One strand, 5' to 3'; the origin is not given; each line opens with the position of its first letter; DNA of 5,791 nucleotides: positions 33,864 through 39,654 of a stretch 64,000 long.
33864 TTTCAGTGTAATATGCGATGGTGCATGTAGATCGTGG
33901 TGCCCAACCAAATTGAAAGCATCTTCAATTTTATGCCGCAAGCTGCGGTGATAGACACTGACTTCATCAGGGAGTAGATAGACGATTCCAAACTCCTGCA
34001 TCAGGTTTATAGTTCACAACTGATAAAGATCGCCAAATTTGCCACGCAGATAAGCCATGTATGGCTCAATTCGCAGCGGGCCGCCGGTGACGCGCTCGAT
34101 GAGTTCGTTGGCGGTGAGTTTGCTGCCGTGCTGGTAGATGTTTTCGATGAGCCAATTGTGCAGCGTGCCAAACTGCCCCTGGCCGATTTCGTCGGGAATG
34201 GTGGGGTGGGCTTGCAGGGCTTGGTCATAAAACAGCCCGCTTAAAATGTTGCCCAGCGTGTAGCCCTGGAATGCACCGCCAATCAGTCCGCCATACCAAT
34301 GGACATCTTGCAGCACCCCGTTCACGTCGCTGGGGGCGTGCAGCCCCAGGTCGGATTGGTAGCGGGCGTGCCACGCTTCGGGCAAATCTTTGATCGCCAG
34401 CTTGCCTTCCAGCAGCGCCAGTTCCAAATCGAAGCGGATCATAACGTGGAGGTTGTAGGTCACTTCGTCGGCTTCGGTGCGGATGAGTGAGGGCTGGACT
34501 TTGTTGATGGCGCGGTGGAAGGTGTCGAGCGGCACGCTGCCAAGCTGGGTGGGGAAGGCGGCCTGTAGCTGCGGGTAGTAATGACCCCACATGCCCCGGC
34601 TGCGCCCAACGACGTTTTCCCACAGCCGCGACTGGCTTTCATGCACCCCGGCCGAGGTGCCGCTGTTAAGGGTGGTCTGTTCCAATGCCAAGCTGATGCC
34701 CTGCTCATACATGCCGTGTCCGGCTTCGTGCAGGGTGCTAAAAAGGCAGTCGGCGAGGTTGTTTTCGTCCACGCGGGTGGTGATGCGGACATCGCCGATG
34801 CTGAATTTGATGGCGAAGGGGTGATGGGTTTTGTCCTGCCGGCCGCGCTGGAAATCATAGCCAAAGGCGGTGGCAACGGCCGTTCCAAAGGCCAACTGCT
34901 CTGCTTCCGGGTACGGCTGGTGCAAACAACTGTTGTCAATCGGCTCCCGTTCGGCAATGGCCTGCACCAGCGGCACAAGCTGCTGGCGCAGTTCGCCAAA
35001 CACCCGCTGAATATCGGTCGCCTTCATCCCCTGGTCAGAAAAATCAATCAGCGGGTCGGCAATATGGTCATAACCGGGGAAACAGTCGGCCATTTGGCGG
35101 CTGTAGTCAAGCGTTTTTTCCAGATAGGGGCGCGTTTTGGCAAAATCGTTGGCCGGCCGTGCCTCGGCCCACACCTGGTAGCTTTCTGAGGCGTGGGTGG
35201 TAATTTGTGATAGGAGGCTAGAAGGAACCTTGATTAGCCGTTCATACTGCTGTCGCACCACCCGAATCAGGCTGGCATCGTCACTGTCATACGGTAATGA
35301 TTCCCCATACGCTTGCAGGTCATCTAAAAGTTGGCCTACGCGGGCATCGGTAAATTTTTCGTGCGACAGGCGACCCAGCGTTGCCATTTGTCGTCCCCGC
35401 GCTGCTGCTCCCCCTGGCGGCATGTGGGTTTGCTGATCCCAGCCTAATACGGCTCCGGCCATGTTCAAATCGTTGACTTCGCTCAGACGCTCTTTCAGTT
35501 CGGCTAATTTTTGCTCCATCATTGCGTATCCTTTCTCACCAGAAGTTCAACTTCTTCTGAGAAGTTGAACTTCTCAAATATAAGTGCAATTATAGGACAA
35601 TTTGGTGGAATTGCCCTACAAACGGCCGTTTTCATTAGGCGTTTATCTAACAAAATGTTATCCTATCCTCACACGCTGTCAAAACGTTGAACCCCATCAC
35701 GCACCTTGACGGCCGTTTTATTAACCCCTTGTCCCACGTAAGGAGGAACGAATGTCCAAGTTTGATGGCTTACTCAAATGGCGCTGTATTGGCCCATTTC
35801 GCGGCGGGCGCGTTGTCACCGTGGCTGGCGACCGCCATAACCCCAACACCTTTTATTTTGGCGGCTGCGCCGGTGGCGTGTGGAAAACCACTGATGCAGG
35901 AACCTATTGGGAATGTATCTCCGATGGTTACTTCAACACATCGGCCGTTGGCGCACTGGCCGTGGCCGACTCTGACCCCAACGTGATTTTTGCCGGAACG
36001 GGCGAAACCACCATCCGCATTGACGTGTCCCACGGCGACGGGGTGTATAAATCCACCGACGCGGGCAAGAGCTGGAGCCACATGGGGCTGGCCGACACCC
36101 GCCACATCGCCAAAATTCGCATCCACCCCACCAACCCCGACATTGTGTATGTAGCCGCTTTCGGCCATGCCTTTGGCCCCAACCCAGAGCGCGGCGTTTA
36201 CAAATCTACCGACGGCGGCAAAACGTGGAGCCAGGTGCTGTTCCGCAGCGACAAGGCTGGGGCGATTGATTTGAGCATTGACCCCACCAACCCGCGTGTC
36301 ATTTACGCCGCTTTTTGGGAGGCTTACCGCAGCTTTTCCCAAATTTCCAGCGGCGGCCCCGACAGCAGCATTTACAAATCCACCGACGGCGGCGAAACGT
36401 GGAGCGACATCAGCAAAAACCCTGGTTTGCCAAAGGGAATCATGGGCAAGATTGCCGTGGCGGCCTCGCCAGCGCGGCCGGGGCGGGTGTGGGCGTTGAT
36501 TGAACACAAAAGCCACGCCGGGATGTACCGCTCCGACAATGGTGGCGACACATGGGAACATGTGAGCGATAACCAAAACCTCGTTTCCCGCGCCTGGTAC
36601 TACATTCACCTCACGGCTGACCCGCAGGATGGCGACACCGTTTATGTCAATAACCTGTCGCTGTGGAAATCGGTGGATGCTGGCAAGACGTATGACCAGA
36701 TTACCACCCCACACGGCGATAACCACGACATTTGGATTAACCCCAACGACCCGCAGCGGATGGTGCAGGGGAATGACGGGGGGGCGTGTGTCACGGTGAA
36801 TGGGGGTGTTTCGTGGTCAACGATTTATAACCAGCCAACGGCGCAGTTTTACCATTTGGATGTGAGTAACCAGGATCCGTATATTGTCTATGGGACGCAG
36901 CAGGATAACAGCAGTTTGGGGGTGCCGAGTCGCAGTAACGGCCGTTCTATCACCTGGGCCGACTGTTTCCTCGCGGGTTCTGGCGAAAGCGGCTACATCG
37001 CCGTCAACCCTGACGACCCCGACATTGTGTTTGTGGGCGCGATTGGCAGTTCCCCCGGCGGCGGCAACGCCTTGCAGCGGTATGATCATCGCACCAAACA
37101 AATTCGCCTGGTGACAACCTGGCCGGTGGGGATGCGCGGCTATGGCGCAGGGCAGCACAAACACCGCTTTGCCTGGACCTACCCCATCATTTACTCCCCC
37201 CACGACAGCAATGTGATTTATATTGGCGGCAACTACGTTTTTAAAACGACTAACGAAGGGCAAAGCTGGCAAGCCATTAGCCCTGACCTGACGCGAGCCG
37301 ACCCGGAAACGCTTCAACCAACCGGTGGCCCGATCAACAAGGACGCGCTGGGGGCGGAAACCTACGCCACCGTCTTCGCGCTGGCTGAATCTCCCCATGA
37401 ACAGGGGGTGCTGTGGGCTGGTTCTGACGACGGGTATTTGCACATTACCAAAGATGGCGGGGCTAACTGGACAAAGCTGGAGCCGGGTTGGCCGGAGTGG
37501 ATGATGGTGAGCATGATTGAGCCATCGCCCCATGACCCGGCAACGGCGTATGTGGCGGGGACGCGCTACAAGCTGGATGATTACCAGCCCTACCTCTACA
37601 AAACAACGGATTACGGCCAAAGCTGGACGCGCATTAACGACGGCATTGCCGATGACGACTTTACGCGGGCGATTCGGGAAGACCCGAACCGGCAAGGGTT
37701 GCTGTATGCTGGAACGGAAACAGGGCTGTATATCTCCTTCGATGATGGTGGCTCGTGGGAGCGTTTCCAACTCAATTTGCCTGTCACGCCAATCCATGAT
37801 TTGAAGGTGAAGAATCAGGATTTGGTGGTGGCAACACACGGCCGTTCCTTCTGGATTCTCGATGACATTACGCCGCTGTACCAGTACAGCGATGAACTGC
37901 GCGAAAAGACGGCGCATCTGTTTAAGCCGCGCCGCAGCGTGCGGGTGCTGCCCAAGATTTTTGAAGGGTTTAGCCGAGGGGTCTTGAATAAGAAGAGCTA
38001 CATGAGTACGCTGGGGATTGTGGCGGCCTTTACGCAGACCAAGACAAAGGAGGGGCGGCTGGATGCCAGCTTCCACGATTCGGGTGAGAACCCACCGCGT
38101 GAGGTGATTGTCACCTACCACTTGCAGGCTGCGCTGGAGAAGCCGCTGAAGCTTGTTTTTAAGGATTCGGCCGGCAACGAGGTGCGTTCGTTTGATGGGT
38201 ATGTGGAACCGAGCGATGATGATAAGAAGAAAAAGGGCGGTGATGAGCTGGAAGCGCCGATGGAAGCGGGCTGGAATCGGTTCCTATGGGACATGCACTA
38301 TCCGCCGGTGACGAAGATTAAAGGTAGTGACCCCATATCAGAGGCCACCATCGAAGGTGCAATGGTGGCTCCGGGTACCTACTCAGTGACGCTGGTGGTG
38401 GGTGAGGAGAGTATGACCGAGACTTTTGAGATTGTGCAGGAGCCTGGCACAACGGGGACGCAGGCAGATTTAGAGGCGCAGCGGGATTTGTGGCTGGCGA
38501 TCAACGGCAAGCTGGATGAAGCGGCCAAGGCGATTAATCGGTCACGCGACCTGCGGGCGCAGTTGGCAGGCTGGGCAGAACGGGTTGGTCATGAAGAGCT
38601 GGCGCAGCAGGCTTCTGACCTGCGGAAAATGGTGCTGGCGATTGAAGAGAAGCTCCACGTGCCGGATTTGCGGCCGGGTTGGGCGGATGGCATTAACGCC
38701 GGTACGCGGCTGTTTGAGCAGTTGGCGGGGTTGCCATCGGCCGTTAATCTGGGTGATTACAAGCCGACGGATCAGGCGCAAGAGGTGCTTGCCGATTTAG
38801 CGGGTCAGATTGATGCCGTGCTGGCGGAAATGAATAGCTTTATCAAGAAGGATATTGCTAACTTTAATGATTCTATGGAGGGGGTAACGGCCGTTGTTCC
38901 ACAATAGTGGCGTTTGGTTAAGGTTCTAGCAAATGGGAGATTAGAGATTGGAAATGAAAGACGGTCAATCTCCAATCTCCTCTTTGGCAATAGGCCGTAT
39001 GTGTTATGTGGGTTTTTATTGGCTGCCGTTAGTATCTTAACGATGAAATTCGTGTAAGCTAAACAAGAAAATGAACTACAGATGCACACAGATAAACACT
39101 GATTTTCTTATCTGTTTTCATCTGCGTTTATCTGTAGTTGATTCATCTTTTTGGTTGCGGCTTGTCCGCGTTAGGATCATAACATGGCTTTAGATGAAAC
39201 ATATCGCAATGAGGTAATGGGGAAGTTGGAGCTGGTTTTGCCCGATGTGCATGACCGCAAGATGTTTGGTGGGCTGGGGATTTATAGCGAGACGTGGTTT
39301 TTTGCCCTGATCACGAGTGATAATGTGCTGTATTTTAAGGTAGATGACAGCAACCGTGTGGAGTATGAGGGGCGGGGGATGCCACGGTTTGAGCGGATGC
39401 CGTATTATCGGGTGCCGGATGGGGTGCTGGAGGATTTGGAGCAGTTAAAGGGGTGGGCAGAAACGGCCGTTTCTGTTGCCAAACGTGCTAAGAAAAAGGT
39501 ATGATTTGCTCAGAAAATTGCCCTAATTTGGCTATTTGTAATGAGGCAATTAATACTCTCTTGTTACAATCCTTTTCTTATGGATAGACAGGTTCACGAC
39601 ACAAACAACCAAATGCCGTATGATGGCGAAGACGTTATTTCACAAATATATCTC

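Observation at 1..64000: Highly iterated palindrome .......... saturating the window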

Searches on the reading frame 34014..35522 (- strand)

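Call 8: search_protein_families(library=pfam, proteins=[window:34014-35522:-])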
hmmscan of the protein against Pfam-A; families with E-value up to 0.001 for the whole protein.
window:34014-35522:- (502 aa): 1 family
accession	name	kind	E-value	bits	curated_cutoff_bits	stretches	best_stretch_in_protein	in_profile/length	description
PF02074.21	Peptidase_M32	-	1.6e-163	545.3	25.1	1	9-496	2-489/489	Carboxypeptidase Taq (M32) metallopeptidase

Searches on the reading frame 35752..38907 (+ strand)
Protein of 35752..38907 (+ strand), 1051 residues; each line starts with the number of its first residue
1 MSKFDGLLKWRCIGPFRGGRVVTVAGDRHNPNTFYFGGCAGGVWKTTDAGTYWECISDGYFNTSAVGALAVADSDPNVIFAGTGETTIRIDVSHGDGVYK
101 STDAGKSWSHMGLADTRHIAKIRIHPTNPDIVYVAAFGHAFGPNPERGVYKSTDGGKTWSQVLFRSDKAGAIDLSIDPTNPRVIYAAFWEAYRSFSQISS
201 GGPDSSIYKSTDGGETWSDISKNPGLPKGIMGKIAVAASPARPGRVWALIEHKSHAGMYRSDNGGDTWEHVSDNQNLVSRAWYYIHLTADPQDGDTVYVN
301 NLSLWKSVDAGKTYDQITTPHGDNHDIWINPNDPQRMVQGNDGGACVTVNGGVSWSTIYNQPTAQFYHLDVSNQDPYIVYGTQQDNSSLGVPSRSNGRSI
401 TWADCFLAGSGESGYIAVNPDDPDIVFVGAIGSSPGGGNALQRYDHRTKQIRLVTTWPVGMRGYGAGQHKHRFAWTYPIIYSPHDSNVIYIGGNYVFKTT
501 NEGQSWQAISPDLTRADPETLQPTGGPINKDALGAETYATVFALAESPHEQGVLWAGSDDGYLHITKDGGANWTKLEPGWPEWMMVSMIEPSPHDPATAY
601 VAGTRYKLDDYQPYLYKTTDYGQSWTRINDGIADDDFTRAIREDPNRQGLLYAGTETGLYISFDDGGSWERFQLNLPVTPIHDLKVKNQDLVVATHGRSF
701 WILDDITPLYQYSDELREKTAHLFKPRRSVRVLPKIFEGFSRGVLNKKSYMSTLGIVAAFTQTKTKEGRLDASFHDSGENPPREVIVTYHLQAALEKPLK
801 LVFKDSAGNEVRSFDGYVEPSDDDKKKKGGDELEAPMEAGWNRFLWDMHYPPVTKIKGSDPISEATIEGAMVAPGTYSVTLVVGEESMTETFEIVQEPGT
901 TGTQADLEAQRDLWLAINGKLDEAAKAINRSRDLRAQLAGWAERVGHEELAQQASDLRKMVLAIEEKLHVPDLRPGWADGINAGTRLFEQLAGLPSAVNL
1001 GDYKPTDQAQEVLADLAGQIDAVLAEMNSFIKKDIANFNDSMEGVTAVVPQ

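Call 8: search_protein_families(library=pfam, proteins=[window:35752-38907:+])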
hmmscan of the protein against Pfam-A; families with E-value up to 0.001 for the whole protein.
window:35752-38907:+ (1051 aa): 3 families
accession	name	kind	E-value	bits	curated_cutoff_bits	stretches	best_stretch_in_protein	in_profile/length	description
PF15902.12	Sortilin-Vps10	-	1.1e-33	117.2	33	3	98-223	3-115/446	Sortilin, neurotensin receptor 3,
PF13088.12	BNR_2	-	1.7e-11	44.5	31.4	2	497-671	85-250/277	BNR repeat-like domain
PF02012.26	BNR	-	1.9e-09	36.6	27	0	150-160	1-11/12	BNR/Asp-box repeat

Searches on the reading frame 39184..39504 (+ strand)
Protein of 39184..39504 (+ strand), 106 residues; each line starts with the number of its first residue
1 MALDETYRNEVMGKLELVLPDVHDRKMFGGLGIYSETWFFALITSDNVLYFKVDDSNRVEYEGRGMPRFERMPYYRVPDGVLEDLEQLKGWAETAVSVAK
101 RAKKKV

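Call 8: search_protein_families(library=pfam, proteins=[window:39184-39504:+])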
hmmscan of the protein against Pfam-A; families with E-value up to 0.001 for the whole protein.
window:39184-39504:+ (106 aa): 1 family
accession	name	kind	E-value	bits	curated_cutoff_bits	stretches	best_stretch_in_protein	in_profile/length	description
PF04993.18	TfoX_N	-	2.5e-19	69.6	30.1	1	19-98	6-90/91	TfoX N-terminal domain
